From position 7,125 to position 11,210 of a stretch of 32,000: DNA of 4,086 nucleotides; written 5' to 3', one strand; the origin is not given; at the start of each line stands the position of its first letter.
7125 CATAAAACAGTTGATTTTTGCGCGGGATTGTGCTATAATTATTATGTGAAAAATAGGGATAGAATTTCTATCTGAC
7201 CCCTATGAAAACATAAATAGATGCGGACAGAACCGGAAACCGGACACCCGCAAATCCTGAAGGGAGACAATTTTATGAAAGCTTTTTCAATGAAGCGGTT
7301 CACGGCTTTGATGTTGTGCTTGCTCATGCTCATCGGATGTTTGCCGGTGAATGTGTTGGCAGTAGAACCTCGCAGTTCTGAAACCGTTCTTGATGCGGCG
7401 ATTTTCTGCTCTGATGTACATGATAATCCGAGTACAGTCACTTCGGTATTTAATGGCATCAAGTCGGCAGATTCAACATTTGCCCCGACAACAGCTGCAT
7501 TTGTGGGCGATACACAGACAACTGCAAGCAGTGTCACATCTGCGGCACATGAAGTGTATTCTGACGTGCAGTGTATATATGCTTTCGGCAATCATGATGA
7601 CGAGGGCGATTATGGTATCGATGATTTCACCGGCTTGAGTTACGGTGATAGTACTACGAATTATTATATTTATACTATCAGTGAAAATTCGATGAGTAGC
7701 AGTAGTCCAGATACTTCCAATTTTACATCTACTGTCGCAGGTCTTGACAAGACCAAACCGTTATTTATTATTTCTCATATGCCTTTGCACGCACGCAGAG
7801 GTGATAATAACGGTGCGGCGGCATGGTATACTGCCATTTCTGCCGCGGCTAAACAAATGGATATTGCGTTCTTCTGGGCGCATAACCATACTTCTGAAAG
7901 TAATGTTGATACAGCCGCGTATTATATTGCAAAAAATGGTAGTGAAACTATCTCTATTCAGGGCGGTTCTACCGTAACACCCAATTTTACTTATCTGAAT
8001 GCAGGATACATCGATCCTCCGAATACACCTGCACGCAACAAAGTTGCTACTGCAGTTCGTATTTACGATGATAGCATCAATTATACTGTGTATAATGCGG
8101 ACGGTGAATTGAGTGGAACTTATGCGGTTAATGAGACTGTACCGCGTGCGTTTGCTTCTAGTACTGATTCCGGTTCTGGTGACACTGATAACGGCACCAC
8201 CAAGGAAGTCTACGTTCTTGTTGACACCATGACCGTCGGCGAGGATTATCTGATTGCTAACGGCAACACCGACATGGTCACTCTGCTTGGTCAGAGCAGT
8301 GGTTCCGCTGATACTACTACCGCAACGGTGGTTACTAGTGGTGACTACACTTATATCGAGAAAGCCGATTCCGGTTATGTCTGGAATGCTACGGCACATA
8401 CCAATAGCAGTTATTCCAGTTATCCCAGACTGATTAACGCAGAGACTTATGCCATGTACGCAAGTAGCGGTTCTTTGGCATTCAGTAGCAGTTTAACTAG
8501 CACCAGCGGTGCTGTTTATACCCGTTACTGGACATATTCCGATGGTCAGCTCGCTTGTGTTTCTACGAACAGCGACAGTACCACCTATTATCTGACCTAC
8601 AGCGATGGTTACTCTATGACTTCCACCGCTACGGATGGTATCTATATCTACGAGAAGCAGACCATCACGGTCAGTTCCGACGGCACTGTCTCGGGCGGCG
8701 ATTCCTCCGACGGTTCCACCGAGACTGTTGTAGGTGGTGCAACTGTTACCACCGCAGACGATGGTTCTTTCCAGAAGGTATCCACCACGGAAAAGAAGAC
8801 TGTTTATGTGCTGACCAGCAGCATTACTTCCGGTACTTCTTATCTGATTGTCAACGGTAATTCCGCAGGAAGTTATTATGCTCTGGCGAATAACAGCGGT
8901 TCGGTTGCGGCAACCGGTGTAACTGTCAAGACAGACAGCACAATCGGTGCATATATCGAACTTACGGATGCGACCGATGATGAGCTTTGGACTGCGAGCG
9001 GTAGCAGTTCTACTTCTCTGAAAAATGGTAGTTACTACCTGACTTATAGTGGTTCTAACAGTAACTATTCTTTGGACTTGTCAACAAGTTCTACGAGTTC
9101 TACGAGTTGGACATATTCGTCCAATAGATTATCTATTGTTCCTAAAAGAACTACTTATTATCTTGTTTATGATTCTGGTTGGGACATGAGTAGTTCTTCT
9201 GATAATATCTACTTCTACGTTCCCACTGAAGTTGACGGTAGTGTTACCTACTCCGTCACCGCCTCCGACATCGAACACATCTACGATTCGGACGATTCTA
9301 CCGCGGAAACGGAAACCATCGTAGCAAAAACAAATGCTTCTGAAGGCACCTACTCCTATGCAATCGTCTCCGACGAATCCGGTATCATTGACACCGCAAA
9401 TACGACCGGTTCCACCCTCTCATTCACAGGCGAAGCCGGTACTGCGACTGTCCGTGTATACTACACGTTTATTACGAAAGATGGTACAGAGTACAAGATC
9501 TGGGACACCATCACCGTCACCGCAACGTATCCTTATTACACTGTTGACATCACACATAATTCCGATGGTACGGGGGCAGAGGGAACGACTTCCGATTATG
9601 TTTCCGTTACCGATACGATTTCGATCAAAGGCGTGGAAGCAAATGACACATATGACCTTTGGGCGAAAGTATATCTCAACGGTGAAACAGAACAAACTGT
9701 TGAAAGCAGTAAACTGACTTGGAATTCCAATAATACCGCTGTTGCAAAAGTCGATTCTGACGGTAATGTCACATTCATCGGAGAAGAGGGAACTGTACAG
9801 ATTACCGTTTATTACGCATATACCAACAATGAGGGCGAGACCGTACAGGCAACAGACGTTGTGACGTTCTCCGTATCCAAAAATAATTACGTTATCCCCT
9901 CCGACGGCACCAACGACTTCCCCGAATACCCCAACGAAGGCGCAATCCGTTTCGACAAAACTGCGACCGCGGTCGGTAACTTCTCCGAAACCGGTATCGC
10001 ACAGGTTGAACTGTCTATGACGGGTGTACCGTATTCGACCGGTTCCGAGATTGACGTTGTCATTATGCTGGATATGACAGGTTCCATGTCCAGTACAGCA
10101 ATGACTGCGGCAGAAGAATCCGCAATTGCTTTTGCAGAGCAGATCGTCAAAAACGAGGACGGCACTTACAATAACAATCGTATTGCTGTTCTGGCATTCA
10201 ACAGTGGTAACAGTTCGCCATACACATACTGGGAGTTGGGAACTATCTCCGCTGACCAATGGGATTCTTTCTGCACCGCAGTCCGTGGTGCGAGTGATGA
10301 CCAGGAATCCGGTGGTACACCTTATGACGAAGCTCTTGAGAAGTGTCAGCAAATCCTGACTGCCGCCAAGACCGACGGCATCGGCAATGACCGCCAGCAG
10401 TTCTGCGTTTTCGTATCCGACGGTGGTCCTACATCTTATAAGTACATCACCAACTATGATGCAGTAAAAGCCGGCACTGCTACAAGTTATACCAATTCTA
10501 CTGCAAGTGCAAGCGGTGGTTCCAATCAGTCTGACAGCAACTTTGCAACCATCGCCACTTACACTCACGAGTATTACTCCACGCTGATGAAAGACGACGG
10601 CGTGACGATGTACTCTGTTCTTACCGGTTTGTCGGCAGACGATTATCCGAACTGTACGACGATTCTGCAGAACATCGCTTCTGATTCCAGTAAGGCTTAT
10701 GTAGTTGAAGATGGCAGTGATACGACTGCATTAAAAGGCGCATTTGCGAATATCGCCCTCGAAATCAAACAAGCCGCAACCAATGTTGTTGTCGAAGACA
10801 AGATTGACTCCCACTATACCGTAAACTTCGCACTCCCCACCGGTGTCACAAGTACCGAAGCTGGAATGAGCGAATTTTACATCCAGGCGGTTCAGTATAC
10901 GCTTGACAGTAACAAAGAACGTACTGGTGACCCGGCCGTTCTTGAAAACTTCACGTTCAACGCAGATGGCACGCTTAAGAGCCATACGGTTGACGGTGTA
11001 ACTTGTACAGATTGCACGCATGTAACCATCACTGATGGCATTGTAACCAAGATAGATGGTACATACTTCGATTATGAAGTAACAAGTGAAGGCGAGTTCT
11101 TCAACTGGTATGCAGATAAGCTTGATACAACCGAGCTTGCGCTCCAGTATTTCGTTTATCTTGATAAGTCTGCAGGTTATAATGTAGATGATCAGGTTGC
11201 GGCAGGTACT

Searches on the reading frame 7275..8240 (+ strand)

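Call 59: search_protein_families(library=pfam, max_evalue=1, proteins=[window:7275-8240:+])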
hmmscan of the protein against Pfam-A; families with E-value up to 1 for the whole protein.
window:7275-8240:+ (322 aa): 2 families
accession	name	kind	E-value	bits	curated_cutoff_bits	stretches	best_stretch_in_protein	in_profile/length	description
PF00149.33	Metallophos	-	0.00011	23.1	21.5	1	43-206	4-190/191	Calcineurin-like phosphoesterase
PF08948.16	PRD1_P5_spike_N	-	0.43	11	25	1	51-116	7-72/126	Bacteriophage PRD1, P5, spike N-terminal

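Call 60: search_protein_families(library=ncbifam, max_evalue=0.01, proteins=[window:7275-8240:+])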
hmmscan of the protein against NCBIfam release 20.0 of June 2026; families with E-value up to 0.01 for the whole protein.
window:7275-8240:+ (322 aa): 0 families

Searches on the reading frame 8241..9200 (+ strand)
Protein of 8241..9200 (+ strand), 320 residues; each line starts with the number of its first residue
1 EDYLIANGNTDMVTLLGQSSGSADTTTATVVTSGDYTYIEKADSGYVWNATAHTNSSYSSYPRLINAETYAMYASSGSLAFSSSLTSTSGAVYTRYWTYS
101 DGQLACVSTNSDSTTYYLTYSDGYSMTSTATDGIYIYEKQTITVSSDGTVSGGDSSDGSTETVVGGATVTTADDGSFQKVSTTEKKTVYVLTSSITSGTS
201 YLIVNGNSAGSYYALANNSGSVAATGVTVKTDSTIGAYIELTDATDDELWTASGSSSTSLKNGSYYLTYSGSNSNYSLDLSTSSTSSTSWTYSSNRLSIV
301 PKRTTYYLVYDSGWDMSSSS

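Call 59: search_protein_families(library=pfam, max_evalue=1, proteins=[window:8241-9200:+])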
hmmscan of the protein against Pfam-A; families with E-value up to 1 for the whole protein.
window:8241-9200:+ (320 aa): 2 families
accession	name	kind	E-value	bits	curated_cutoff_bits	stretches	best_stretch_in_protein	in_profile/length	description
PF06268.19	Fascin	-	0.039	14.6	23.1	1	93-152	42-101/108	Fascin domain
PF12667.13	NigD_N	-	0.15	12.7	24.3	1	104-134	1-31/67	NigD-like N-terminal OB domain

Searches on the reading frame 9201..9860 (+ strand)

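Call 59: search_protein_families(library=pfam, max_evalue=1, proteins=[window:9201-9860:+])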
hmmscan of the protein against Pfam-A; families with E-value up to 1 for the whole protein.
window:9201-9860:+ (220 aa): 5 families
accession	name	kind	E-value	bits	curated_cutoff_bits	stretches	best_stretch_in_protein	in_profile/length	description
PF02368.24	Big_2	-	0.0019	18.6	22.8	1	163-203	27-66/79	Bacterial Ig-like domain (group 2)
PF18202.7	TQ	-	0.0063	17.4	23.8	1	129-201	18-79/127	T-Q ester bond containing domain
PF24084.1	DUF7369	-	0.008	16.3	27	1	176-201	11-36/61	Domain of unknown function (DUF7369)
PF06199.17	Phage_tail_2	-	0.018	15.5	23.8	1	114-168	37-90/132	Phage tail tube protein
PF00379.29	Chitin_bind_4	-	0.43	11.3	25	0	47-99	4-46/66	Insect cuticle protein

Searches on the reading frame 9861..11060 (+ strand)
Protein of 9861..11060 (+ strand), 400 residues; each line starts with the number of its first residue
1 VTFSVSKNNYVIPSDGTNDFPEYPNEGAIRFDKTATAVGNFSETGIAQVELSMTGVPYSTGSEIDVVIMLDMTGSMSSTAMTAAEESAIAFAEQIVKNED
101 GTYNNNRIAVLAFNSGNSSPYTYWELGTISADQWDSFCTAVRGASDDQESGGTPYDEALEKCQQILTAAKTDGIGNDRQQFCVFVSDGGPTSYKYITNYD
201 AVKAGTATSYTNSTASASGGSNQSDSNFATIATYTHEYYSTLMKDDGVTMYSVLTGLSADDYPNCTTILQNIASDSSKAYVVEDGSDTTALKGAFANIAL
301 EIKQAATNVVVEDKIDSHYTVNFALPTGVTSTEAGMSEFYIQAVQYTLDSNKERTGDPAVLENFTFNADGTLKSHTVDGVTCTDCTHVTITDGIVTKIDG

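Call 59: search_protein_families(library=pfam, max_evalue=1, proteins=[window:9861-11060:+])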
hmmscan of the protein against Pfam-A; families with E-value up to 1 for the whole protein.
window:9861-11060:+ (400 aa): 3 families
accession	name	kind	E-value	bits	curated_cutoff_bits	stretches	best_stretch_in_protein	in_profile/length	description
PF00092.34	VWA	-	1.9e-09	38.4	23.8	1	65-239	1-158/174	von Willebrand factor type A domain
PF13519.12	VWA_2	-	2e-09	38.4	27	1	66-188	1-106/107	von Willebrand factor type A domain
PF00291.31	PALP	-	0.0032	17.3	35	1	247-340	101-178/295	Pyridoxal-phosphate dependent enzyme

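Call 60: search_protein_families(library=ncbifam, max_evalue=0.01, proteins=[window:9861-11060:+])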
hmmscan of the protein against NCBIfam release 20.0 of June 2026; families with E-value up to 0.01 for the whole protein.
window:9861-11060:+ (400 aa): 1 family
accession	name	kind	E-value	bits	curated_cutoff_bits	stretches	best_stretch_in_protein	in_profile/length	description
TIGR03788.1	marine_srt_targ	equivalog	0.005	15.3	551.65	1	64-189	272-380/629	marine proteobacterial sortase target protein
